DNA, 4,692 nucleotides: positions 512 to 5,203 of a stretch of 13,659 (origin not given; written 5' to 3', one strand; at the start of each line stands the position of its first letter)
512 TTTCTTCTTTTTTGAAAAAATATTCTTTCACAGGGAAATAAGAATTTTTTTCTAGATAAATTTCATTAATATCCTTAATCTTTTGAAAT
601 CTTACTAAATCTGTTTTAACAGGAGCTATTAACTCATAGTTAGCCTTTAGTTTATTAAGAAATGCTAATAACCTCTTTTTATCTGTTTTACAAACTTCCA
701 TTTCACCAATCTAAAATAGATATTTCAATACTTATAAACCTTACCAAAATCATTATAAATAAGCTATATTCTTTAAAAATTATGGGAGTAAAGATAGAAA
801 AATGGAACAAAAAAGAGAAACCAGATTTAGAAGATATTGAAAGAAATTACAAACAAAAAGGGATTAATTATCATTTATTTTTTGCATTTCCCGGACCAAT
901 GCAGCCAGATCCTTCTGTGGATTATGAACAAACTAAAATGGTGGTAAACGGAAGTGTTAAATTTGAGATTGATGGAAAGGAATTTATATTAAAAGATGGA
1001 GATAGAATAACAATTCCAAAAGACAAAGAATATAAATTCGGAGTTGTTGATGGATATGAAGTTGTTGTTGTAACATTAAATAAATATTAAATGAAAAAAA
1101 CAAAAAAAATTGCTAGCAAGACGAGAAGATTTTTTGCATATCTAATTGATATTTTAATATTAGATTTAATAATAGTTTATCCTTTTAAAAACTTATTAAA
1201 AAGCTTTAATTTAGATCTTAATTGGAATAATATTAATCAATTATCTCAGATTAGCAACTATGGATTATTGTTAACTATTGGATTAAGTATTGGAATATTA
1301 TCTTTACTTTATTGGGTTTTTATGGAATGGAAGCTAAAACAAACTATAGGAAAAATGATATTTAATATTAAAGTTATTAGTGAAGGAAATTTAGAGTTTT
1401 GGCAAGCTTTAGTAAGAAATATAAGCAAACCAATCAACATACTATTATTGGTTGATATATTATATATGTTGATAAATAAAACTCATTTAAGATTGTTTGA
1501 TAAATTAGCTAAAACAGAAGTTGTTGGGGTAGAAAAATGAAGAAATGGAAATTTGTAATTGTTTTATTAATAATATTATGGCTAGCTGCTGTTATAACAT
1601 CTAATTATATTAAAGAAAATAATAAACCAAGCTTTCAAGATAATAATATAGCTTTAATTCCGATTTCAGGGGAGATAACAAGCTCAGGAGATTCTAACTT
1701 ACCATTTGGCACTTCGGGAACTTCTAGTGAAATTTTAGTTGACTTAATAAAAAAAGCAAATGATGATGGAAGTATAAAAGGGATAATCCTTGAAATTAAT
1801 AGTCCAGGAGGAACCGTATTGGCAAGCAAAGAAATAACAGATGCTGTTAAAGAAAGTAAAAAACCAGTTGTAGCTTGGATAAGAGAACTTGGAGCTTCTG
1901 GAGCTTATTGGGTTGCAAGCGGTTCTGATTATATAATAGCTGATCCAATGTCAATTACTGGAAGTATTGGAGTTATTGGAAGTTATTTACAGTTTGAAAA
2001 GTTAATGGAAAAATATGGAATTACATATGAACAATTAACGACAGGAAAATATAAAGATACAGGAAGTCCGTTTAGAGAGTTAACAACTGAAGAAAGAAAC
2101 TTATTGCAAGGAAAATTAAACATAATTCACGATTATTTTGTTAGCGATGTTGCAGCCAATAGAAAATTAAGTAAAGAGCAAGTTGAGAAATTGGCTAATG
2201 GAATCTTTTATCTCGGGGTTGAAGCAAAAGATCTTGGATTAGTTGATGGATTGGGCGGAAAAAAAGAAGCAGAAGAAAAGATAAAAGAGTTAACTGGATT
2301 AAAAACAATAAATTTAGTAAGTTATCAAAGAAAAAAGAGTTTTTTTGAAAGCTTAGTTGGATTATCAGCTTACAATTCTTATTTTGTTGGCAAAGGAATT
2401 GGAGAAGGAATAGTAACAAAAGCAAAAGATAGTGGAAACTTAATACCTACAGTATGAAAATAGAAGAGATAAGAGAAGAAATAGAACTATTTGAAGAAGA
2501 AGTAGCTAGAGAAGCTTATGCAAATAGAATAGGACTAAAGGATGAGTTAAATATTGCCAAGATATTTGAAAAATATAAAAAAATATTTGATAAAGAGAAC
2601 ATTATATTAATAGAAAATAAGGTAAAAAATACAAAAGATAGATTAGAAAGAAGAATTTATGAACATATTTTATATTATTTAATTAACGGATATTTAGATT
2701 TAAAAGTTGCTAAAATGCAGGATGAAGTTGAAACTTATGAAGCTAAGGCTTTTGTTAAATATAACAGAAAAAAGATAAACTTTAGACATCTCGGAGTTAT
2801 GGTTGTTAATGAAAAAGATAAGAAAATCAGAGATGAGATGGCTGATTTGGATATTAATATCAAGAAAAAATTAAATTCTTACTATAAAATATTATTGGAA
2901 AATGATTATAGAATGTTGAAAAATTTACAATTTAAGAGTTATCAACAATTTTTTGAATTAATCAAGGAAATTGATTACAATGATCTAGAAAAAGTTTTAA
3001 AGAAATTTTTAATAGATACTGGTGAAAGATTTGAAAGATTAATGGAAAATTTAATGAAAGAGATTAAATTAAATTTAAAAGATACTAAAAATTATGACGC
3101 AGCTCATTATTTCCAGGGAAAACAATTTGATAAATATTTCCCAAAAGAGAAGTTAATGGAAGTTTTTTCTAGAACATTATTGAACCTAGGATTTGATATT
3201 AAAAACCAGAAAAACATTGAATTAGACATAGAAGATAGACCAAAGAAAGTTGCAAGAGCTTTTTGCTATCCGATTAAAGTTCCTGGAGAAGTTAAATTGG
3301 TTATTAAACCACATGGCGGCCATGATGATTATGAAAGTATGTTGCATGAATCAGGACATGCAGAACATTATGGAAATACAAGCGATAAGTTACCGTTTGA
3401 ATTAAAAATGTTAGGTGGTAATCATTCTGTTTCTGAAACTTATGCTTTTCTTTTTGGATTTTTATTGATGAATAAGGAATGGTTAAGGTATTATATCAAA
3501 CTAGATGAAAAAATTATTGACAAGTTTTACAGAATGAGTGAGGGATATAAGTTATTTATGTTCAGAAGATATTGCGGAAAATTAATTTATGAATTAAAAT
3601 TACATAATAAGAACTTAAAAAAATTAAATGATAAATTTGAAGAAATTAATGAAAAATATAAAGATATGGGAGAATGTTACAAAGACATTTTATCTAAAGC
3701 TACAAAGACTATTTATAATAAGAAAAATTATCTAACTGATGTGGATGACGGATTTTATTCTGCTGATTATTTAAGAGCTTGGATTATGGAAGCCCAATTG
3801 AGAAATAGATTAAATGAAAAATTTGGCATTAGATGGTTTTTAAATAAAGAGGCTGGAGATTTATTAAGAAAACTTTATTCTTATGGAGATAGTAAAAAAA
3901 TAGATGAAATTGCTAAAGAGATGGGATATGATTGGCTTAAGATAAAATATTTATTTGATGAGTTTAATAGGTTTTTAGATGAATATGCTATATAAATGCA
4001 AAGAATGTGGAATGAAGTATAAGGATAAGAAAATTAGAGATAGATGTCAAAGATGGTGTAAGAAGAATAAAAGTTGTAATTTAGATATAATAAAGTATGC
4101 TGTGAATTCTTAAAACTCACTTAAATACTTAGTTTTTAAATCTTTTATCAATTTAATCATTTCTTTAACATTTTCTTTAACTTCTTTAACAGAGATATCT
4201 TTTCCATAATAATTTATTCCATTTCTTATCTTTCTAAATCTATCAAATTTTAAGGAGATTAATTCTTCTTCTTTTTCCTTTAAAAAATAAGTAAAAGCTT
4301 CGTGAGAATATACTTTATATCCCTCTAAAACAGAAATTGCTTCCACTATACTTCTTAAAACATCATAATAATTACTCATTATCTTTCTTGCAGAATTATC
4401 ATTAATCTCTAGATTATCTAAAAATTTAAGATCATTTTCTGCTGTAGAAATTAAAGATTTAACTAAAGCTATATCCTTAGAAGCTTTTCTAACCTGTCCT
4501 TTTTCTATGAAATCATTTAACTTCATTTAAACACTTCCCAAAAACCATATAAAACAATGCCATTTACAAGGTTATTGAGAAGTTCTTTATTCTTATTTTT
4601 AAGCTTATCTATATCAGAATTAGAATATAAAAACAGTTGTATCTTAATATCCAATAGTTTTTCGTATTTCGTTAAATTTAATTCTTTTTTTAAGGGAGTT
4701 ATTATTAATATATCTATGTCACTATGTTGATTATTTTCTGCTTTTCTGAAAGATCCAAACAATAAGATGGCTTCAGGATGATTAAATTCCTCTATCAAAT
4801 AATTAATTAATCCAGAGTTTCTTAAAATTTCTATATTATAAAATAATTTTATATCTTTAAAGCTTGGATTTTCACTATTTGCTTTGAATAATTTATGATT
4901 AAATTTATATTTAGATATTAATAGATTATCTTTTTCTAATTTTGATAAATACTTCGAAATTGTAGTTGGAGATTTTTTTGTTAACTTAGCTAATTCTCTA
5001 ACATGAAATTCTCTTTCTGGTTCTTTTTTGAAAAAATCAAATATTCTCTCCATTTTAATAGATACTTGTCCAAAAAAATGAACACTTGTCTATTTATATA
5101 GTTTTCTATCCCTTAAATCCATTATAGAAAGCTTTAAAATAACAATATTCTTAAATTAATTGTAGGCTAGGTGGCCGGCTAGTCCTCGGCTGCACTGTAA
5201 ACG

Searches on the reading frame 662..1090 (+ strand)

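Call 75: search_protein_families(library=pfam, proteins=[window:662-1090:+], max_evalue=0.001)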
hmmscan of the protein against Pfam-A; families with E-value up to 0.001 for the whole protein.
window:662-1090:+ (142 aa): 2 families
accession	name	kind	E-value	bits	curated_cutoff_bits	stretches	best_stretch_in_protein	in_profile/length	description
PF06249.18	EutQ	-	8e-06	26.1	21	1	86-137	93-144/152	Ethanolamine utilisation protein EutQ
PF07883.17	Cupin_2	-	3.1e-05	24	27.2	1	88-129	18-59/70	Cupin domain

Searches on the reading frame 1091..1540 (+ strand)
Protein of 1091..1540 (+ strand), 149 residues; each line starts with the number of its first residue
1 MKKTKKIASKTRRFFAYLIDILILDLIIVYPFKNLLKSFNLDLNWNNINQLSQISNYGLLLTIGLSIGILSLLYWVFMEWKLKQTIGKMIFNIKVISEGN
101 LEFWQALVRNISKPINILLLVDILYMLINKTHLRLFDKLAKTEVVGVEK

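Call 75: search_protein_families(library=pfam, proteins=[window:1091-1540:+], max_evalue=0.001)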
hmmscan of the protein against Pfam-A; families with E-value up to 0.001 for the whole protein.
window:1091-1540:+ (149 aa): 1 family
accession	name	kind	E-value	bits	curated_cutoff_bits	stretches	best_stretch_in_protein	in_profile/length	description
PF06271.18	RDD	-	9.2e-21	75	24.1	1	8-141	2-137/137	RDD family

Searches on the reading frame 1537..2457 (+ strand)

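Call 75: search_protein_families(library=pfam, proteins=[window:1537-2457:+], max_evalue=0.001)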
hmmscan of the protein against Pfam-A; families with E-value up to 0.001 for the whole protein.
window:1537-2457:+ (306 aa): 4 families
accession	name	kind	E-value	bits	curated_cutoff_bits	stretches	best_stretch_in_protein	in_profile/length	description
PF01343.23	Peptidase_S49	-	3.6e-48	163.9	24.9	1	105-255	3-153/154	Peptidase family S49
PF25145.1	NfeD1b_N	-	7.3e-10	39.2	40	1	71-148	23-99/189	NfeD1b, N-terminal domain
PF01972.22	SDH_protease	-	2.5e-06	27.2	31.3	1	62-144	77-155/286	ClpP-like SDH-type serine proteinase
PF00574.28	CLP_protease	-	1e-05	25.9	20.2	1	76-129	42-95/182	Clp protease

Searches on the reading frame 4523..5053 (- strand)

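Call 75: search_protein_families(library=pfam, proteins=[window:4523-5053:-], max_evalue=0.001)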
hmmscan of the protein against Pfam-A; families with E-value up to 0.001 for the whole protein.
window:4523-5053:- (176 aa): 4 families
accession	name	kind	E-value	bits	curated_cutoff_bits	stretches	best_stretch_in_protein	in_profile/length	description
PF18765.7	Polbeta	-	5.2e-10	39.8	26.9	1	85-169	5-88/93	Polymerase beta, Nucleotidyltransferase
PF01909.29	NTP_transf_2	-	4.5e-08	33.8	21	1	84-133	6-57/93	Nucleotidyltransferase domain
PF01022.26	HTH_5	-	1.8e-06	28.1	22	1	15-45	15-45/47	Bacterial regulatory protein, arsR family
PF13412.12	HTH_24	-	0.00015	21.7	21.9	1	19-44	21-46/48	Winged helix-turn-helix DNA-binding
